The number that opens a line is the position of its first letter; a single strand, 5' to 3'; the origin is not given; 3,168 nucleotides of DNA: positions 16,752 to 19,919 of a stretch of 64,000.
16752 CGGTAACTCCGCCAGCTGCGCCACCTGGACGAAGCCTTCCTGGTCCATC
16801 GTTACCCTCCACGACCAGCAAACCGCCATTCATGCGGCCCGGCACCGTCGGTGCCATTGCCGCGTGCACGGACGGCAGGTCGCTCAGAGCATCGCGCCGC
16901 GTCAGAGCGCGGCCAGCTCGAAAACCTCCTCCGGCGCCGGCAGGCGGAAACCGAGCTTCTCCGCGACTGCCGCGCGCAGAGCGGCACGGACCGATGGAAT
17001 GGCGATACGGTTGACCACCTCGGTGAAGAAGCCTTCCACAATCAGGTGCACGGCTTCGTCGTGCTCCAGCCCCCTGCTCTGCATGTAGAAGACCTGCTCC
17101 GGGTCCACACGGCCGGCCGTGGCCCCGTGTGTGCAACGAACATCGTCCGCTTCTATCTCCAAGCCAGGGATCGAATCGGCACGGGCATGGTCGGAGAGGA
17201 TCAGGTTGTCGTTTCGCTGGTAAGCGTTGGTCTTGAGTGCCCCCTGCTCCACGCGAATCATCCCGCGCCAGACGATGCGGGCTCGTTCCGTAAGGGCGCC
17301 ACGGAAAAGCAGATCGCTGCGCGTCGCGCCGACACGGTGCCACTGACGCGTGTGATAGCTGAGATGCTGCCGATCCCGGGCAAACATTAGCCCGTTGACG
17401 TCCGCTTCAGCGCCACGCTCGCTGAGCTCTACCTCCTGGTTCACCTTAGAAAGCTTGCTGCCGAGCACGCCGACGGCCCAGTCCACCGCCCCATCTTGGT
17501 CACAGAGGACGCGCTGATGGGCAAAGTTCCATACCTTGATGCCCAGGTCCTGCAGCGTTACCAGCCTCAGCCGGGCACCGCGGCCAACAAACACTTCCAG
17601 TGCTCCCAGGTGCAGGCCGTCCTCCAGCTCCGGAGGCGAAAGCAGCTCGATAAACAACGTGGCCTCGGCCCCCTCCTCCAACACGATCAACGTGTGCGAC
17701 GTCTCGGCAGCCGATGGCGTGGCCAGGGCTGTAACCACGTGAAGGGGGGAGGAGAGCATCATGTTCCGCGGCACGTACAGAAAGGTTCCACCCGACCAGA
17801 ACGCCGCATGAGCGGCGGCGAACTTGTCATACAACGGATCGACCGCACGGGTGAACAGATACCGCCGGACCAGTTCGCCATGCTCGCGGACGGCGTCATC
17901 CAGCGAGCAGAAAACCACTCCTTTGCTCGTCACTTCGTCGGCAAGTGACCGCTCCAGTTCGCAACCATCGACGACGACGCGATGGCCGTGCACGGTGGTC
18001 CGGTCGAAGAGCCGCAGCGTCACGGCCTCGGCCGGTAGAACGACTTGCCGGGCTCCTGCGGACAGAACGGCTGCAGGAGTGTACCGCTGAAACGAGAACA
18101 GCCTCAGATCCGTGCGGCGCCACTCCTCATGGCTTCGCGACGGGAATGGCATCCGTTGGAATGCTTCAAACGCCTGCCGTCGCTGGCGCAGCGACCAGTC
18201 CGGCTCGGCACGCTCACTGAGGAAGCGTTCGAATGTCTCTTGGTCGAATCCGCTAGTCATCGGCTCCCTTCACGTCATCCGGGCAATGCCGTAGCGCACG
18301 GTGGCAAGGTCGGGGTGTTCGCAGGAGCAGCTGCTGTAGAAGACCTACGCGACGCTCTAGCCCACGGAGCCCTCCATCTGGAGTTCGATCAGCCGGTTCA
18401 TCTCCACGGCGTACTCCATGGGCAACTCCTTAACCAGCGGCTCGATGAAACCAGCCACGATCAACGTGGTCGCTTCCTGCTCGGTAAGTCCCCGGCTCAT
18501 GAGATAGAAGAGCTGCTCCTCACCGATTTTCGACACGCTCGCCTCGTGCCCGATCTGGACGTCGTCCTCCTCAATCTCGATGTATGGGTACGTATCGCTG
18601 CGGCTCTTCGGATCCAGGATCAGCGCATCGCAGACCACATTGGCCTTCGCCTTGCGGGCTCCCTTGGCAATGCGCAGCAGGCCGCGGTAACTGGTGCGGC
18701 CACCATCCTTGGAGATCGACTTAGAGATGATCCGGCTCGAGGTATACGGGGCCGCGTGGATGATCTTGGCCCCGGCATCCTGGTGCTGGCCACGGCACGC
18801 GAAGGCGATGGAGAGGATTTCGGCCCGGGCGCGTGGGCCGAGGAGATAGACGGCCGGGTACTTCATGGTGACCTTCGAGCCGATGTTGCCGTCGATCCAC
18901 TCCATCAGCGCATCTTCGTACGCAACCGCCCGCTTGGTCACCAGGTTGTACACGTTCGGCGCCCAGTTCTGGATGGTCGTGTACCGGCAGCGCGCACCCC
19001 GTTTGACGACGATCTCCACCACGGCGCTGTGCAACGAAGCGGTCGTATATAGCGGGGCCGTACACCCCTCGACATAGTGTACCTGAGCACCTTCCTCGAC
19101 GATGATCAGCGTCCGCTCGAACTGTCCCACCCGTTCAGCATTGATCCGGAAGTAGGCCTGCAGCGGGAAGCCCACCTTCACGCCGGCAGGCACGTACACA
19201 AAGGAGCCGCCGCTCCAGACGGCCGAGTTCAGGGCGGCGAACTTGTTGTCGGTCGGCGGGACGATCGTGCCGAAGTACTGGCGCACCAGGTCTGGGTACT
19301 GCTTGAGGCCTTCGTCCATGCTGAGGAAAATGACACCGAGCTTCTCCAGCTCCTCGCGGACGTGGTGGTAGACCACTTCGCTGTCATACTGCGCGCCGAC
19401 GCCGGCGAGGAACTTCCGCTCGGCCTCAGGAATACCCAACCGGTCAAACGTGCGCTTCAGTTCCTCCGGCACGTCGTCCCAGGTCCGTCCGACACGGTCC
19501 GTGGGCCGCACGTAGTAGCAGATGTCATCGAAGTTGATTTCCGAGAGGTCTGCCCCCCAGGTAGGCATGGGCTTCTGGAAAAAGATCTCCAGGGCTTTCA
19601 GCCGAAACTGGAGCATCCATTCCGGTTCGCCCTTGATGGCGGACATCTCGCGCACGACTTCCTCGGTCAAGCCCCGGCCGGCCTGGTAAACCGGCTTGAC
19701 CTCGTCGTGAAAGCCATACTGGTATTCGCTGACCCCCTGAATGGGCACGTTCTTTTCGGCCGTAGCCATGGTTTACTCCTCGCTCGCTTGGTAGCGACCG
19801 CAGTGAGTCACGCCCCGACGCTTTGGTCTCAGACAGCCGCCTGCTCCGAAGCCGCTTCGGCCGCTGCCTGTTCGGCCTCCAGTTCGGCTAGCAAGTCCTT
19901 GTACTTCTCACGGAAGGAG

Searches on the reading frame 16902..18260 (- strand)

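Call 9: search_protein_families(library=pfam, proteins=[window:16902-18260:-], max_evalue=0.001)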
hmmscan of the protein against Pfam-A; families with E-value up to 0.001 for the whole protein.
window:16902-18260:- (452 aa): 2 families
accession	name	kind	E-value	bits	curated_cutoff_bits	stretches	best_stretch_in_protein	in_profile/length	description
PF01458.23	SUFBD_core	-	1.2e-77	260.9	27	1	184-411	8-232/232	SUF system FeS cluster assembly, SufBD core domain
PF19295.5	SufBD_N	-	8.8e-14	52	23.5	1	25-175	28-172/172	SufBD protein N-terminal region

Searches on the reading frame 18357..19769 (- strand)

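Call 9: search_protein_families(library=pfam, proteins=[window:18357-19769:-], max_evalue=0.001)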
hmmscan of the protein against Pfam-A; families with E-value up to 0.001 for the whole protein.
window:18357-19769:- (470 aa): 2 families
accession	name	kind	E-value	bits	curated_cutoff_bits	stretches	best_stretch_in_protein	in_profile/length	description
PF01458.23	SUFBD_core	-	1.8e-90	302.9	27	1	207-441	1-232/232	SUF system FeS cluster assembly, SufBD core domain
PF19295.5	SufBD_N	-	2.2e-10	40.9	23.5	1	143-204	110-171/172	SufBD protein N-terminal region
